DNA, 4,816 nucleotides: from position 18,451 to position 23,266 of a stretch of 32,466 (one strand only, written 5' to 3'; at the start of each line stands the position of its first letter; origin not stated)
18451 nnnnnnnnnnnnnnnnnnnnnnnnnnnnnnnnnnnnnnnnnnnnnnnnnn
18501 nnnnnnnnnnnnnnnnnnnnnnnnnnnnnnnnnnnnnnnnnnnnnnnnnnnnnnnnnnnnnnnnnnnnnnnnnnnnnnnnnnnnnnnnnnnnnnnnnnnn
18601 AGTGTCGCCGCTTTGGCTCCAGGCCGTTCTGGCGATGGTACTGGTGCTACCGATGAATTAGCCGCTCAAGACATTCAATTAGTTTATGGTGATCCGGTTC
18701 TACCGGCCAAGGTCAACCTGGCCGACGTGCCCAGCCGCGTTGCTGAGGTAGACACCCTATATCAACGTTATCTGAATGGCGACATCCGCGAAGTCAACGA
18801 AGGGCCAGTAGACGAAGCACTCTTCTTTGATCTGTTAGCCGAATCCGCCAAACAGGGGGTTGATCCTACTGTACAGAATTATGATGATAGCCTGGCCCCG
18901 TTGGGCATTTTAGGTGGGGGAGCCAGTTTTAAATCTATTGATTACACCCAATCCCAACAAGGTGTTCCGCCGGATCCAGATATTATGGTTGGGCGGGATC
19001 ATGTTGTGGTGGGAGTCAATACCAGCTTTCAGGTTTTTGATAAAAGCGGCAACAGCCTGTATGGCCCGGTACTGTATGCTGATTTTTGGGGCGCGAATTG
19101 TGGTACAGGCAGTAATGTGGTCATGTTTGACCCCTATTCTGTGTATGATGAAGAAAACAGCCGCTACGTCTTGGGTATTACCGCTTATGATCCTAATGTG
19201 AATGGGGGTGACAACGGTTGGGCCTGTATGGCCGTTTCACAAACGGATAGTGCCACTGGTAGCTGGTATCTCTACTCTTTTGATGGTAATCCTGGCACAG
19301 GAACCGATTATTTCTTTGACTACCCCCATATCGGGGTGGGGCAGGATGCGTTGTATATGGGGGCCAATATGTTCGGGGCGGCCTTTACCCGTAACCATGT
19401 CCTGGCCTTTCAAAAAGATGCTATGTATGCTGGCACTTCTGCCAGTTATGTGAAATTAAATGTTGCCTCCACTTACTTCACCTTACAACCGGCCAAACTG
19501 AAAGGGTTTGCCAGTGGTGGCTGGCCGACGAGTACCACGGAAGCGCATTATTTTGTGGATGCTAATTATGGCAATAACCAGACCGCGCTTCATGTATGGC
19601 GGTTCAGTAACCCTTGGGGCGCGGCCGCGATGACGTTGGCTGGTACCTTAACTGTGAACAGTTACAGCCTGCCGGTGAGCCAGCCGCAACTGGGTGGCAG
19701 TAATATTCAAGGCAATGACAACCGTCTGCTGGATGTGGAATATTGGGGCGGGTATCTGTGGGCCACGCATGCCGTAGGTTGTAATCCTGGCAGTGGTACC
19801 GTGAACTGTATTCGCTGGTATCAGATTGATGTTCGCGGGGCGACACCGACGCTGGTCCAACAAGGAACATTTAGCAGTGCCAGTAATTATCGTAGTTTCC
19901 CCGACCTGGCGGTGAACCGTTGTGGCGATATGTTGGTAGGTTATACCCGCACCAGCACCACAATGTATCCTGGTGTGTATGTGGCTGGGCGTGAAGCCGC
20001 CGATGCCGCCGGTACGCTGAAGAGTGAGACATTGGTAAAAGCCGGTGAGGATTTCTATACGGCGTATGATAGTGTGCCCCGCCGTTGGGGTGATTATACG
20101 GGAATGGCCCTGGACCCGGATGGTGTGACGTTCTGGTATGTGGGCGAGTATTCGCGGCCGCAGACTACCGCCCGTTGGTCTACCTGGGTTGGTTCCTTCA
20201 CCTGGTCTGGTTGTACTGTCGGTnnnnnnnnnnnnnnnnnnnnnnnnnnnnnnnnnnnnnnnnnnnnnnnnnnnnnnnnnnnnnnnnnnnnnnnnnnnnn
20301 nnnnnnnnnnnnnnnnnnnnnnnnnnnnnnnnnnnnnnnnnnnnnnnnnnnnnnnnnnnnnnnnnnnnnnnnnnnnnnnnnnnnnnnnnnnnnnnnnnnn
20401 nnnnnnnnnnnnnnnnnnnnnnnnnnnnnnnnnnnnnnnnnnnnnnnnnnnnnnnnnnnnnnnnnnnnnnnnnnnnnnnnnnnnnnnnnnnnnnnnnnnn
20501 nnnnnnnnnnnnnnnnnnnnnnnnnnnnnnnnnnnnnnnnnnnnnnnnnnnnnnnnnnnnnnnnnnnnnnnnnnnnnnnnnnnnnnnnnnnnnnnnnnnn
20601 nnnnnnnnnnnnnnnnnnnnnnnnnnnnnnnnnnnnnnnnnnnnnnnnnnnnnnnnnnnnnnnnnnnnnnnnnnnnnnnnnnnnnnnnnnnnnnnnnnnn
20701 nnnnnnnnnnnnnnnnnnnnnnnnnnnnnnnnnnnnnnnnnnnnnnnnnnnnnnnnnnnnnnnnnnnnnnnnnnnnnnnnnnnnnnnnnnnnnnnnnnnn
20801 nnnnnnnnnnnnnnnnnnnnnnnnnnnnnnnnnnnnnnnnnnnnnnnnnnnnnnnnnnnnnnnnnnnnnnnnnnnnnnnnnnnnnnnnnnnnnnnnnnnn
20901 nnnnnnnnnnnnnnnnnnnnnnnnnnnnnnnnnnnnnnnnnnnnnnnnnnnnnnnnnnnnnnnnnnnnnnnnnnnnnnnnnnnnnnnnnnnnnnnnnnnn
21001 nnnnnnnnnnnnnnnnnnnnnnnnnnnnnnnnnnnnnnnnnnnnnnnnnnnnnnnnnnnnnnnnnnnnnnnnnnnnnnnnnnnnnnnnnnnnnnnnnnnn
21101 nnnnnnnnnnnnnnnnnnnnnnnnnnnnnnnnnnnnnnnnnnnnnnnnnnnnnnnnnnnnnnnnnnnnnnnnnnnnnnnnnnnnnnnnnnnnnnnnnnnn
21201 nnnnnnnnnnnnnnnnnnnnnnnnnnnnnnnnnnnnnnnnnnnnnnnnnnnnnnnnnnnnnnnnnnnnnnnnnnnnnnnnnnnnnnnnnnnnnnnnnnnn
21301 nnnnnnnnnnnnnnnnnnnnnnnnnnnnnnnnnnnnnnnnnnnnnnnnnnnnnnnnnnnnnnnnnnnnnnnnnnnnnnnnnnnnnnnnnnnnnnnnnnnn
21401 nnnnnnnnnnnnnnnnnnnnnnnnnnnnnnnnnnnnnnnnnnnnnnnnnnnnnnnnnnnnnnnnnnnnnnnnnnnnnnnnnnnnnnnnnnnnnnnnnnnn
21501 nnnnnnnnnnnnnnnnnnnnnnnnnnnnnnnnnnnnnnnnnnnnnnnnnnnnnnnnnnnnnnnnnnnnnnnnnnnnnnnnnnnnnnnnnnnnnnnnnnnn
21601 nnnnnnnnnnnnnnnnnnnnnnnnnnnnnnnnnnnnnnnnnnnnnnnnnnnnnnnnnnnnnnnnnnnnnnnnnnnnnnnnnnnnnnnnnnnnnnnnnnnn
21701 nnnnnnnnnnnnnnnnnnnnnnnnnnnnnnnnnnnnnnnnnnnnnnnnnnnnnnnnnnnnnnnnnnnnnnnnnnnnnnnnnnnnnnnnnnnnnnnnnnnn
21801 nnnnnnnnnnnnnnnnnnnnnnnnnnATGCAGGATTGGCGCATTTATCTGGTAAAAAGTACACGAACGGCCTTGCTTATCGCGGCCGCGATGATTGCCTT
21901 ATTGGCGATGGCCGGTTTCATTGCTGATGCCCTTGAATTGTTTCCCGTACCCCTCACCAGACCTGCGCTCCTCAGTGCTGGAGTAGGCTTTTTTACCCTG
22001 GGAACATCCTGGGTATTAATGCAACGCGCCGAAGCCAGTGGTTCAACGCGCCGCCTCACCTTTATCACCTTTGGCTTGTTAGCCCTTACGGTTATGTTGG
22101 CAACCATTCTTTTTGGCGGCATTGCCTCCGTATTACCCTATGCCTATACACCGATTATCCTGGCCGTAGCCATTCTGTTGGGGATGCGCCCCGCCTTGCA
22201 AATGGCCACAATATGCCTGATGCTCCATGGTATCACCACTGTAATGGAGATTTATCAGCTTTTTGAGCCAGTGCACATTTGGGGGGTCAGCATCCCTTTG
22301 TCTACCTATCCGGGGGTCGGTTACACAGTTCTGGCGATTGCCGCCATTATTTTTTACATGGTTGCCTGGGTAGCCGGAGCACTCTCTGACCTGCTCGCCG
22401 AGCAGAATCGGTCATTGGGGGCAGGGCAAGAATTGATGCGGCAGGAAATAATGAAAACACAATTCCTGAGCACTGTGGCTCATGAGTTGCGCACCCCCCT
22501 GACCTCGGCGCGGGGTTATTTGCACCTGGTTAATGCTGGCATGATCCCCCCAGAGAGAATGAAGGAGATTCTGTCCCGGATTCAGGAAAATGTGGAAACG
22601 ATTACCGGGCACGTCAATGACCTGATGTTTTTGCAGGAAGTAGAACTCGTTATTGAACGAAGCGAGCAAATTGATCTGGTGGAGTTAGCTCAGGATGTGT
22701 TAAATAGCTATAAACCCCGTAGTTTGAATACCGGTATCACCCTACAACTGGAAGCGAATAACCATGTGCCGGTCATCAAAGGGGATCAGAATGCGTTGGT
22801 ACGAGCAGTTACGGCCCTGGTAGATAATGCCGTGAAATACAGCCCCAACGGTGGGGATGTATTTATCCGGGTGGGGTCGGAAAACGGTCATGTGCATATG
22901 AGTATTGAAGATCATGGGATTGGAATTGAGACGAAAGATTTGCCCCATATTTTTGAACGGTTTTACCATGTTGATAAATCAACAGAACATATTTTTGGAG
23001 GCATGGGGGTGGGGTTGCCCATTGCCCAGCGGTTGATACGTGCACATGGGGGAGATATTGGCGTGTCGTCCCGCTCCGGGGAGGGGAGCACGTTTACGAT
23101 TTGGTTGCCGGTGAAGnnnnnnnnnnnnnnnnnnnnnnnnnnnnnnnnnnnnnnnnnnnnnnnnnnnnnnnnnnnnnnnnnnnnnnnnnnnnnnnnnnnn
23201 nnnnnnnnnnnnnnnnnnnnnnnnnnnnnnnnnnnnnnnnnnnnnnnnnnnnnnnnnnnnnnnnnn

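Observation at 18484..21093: Large secreted protein: uncharacterised beta-rich domain, Pro/Thr linker, and 3.5 C-terminal ~66-aa tandem repeats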

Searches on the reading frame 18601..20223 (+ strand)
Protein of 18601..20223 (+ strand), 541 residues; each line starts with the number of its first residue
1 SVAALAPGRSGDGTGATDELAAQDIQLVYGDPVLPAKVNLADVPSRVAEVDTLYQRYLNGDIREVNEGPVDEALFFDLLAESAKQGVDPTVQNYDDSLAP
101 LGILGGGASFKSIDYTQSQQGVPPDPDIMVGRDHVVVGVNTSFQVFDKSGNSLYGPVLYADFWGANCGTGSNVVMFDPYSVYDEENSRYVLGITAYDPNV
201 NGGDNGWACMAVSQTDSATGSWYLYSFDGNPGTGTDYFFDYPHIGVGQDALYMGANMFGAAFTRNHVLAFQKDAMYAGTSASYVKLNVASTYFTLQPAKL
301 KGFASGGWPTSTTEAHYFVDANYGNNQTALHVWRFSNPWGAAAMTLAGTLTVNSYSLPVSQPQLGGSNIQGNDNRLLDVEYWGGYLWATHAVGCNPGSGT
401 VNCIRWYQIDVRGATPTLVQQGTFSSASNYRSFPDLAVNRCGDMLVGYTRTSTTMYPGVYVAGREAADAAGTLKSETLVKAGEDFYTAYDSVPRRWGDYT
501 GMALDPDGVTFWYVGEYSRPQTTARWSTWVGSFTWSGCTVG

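Call 23: search_solved_structures(query=A1, max_evalue=10, show_alignments=2)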
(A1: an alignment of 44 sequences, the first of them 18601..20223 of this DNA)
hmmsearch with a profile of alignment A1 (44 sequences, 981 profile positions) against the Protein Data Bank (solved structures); distinct sequences matched with E-value up to 10: 1.
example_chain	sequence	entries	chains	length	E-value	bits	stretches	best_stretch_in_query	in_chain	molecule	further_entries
8zvk_A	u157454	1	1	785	0.0009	21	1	580-762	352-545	AaBgIC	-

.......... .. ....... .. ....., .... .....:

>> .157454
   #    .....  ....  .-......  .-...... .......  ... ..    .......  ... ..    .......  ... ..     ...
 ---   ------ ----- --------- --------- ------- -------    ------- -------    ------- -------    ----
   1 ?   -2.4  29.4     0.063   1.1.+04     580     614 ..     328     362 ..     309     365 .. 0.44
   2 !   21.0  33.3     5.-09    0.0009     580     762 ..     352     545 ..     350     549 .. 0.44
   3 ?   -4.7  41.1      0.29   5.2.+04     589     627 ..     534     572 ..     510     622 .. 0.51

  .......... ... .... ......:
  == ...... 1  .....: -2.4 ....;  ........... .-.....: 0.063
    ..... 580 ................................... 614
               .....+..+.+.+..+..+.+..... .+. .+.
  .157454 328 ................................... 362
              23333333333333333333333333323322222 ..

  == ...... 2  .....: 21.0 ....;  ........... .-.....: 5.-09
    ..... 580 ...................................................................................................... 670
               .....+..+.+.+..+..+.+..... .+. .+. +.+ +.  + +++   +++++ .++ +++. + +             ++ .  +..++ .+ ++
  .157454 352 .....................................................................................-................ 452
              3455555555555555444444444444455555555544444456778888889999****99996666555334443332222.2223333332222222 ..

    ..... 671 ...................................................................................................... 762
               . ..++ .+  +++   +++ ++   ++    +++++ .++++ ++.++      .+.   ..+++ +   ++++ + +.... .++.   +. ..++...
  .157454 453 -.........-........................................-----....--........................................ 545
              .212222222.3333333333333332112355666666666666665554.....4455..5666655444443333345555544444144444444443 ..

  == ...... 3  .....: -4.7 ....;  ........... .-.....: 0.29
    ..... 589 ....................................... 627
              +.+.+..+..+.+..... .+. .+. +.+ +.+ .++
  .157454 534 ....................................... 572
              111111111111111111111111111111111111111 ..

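Call 29: predict_structure(alignment_id=A1)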
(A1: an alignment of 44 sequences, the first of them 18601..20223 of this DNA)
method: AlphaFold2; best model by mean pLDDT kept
length: 541 residues; sequences in the alignment: 44
mean_pLDDT: 91.5   pTM: 0.92
mean pLDDT of the five models: 91.5, 90.9, 90.5, 90.1, 88.5
residues with pLDDT >= 90: 434; 70-90: 75; 50-70: 10; < 50: 22
segments of 3 or more residues with pLDDT < 50: 1-22
pLDDT, mean of each block of 10 residues (from residue 1): 37 41 76 98 94 87 71 91 95 84 90 92 91 97 97 97 95 93 98 95 94 98 98 91 95 94 94 98 93 94 93 95 95 96 95 97 92 93 97 96 98 96 95 96 97 97 95 95 93 86 96 97 95 91 57
secondary structure, 60 per line:
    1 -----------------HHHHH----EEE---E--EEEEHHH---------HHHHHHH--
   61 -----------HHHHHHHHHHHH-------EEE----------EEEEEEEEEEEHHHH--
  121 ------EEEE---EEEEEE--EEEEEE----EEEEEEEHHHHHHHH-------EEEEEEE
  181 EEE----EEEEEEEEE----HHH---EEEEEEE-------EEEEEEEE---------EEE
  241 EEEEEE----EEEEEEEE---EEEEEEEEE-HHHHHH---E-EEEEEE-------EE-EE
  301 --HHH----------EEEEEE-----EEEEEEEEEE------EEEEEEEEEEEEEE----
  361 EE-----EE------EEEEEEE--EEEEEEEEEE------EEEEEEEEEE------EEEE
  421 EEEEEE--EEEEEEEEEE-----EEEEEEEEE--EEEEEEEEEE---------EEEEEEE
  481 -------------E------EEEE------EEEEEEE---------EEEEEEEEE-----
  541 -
elements in order: H18-22 E27-29 E36-39 H52-58 H72-83 E91-93 E104-114 H115-118 E127-130 E134-139 E142-147 E152-158 H159-166 E174-183 E188-196 E207-213 E221-228 E238-246 E251-258 E262-270 H272-277 E283-288 E316-321 E327-336 E343-356 E376-382 E385-394 E401-410 E417-426 E429-438 E444-452 E455-464 E474-480 E501-504 E511-517 E527-535

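Call 48: search_protein_families(library=pfam, alignment_id=A1, max_evalue=0.1)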
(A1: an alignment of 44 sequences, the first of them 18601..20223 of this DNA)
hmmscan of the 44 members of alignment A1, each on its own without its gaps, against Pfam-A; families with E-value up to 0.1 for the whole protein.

A. member 1, window:18601-20223:+ (541 aa): 0 families

B. families by the number of members that match (of 44 scanned): 21 families
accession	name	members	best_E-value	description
PF01483.27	P_proprotein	15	4.7e-15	Proprotein convertase P-domain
PF16372.10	DUF4984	4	0.002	Domain of unknown function (DUF4984)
PF24517.2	CBM96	3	1.3e-59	Carbohydrate-binding module family 96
PF02369.22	Big_1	3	3.2e-05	Bacterial Ig-like domain (group 1)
PF16640.11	Big_3_5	2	2.4e-29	Bacterial Ig-like domain (group 3)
PF00963.24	Cohesin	2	6e-21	Cohesin domain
PF20773.4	InhA-like_MAM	2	1.3e-07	Immune inhibitor A-like, MAM domain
PF00404.24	Dockerin_1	2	7.1e-07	Dockerin type I domain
PF17789.7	MG4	2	0.00049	Macroglobulin domain MG4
PF09134.16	Invasin_D3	2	0.00065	Invasin, domain 3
PF20009.4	GEVED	1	1.5e-10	GEVED domain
PF00041.27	fn3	1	1.8e-05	Fibronectin type III domain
PF00629.30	MAM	1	4.4e-05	MAM domain, meprin/A5/mu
PF24489.1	Ig_J_second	1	0.00025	Tip attachment protein J second Ig-like domain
PF25788.1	Ig_Rha78A_N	1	0.00045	Rha78A-like, N-terminal immunoglobulin domain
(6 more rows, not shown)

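Call 51: fold_search(model_id=the predicted structure, library=pdb)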
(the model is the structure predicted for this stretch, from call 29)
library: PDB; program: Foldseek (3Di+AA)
matches with E <= 10: 584; with E <= 0.001: 71
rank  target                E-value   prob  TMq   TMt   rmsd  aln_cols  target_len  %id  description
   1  3vsf_A                2.0e-06  1.00  0.30  0.34  19.7       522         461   14  Crystal structure of 1,3Gal43A, an exo-beta-1,3-Galactanase from Clostridium thermocellum (released 2012-12-05)
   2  3vsf_C                1.0e-05  1.00  0.27  0.30  19.2       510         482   12  Crystal structure of 1,3Gal43A, an exo-beta-1,3-Galactanase from Clostridium thermocellum (released 2012-12-05)
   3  8jzb_B                1.3e-05  1.00  0.38  0.38  14.4       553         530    8  Langya Henipavirus attachment protein (released 2024-04-17)
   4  5hx0_A                2.0e-05  1.00  0.34  0.48  11.2       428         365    9  Crystal structure of unknown function protein Dfer_1899 fromDyadobacter fermentans DSM 18053 (released 2016-02-17)
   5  5hx0_B                2.1e-05  1.00  0.34  0.48  11.2       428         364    9  Crystal structure of unknown function protein Dfer_1899 fromDyadobacter fermentans DSM 18053 (released 2016-02-17)
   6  6sg8_B                4.0e-05  1.00  0.35  0.46   9.2       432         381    8  Structure of Sosuga virus receptor binding protein (released 2019-10-09)
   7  1e8t_A                4.6e-05  1.00  0.36  0.43   8.0       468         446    9  Structure of the multifunctional paramyxovirus hemagglutinin-neuraminidase (released 2001-04-03)
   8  6euf_A                7.0e-05  1.00  0.28  0.31  19.4       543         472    9  The GH43, Beta 1,3 Galactosidase, BT0265 (released 2018-10-17)
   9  7bwu_B                1.0e-04  1.00  0.34  0.40   9.8       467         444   10  Restructuring hemagglutinin-neuraminidase (HN) of Newcastle disease virus produced from Oryza sativa (released 2021-04-21)
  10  2ydt                  1.2e-04  1.00  0.31  0.42  12.3       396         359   10  STRUCTURE OF THE ALPHA-L-ARABINOFURANOSIDASE ARB93A from FUSARIUM Graminearum in complexe with an iminosugar inhibitor (released 2011-07-13)
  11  4cpo_A                1.2e-04  0.99  0.28  0.35  14.4       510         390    9  Structure of the Neuraminidase from the B/Lyon/CHU/15.216/2011 virus (released 2014-05-14)
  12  3t1e_A                1.4e-04  1.00  0.36  0.42   8.8       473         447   10  The structure of the Newcastle disease virus hemagglutinin-neuraminidase (HN) ectodomain reveals a 4-helix bundle stal (released 2011-09-07)
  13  1e8t_B                1.7e-04  1.00  0.31  0.36   9.4       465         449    9  Structure of the multifunctional paramyxovirus hemagglutinin-neuraminidase (released 2001-04-03)
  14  6sg8_A                1.7e-04  1.00  0.34  0.45   9.2       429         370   10  Structure of Sosuga virus receptor binding protein (released 2019-10-09)
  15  8hme_D                1.7e-04  0.38  0.12  0.07  23.7       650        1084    7  head module state 1 of Tetrahymena IFT-A (released 2023-06-14)
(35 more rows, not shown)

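Call 57: find_homologous_proteins(query=A4, max_evalue=0.001)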
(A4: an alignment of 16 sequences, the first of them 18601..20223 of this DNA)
Query A4 (16 sequences) (541 aa, profile of the alignment): 629 proteins with E <= 0.001 among 8000 candidates; the best 120 are listed.
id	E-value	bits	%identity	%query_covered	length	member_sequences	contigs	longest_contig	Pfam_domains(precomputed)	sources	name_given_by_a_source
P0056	1.3e-271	920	70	99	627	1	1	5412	-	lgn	-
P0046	3.6e-266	902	71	100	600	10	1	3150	-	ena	-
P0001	1.4e-265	901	100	100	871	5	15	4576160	-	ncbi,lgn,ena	ncbi:MAG: hypothetical protein V9G20_09240 [Candidatus Promineifilaceae bacterium]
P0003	3.0e-262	890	88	100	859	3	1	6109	-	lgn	-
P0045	2.1e-261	887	73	99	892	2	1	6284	PF01483.28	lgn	-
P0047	1.9e-259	880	73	99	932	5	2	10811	PF01483.28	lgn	-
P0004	2.0e-259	880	85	100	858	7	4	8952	-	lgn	-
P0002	2.3e-259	880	86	100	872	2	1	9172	-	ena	-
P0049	6.5e-258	875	73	99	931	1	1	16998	PF01483.28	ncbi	-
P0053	8.1e-257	872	71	99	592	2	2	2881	-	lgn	-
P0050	8.6e-257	872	70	100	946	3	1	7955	PF01483.28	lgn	-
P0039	2.9e-256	870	72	92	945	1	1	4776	PF01483.28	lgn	-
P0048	6.6e-256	869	72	99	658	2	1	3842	-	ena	-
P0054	2.5e-254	863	76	88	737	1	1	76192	PF01483.28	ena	-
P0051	3.5e-254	863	71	96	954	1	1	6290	PF01483.28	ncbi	-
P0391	1.4e-184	633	45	94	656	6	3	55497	-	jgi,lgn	jgi:hypothetical protein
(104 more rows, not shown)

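Call 66: search_solved_structures(query=A4, max_evalue=10, show_alignments=3)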
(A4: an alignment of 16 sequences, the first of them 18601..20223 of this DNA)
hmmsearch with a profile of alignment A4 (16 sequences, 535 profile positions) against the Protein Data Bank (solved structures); distinct sequences matched with E-value up to 10: 2.
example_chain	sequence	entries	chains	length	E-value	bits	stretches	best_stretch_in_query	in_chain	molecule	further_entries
5d9h_A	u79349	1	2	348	1.8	10.7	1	103-189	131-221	STE20/SPS1-related proline-alanine-rich protein kinase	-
5dbx_A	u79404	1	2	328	2.5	10.2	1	103-189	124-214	STE20/SPS1-related proline-alanine-rich protein kinase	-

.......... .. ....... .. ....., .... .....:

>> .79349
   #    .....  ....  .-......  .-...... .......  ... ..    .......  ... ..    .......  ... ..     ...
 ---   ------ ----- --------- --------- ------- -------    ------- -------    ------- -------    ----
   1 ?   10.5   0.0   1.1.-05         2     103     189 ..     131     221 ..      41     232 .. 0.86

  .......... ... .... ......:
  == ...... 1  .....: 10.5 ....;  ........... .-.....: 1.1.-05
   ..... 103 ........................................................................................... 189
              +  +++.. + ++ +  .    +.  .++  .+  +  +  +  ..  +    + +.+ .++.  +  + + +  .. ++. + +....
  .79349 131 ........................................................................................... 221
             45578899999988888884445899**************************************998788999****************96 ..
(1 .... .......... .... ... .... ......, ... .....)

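Call 68: search_protein_families(library=ncbifam, proteins=[P0391], max_evalue=0.1)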
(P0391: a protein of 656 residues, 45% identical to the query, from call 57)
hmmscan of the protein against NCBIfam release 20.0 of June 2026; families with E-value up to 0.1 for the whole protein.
P0391 (656 aa): 0 families

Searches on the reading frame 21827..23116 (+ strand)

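Call 10: search_protein_families(library=pfam, proteins=[window:21827-23116:+], max_evalue=0.001)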
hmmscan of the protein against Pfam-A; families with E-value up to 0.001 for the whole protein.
window:21827-23116:+ (430 aa): 3 families
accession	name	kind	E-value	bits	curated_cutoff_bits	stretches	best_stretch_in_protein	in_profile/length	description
PF02518.31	HATPase_c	-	2.1e-29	102.6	26.4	1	319-429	1-109/111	Histidine kinase-, DNA gyrase B-, and HSP90-like ATPase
PF00512.31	HisKA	-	1.6e-14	54.1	26.9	1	209-271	1-62/66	His Kinase A (phospho-acceptor) domain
PF13589.12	HATPase_c_3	-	0.00047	20.6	25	1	326-403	5-83/137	Histidine kinase-, DNA gyrase B-, and HSP90-like ATPase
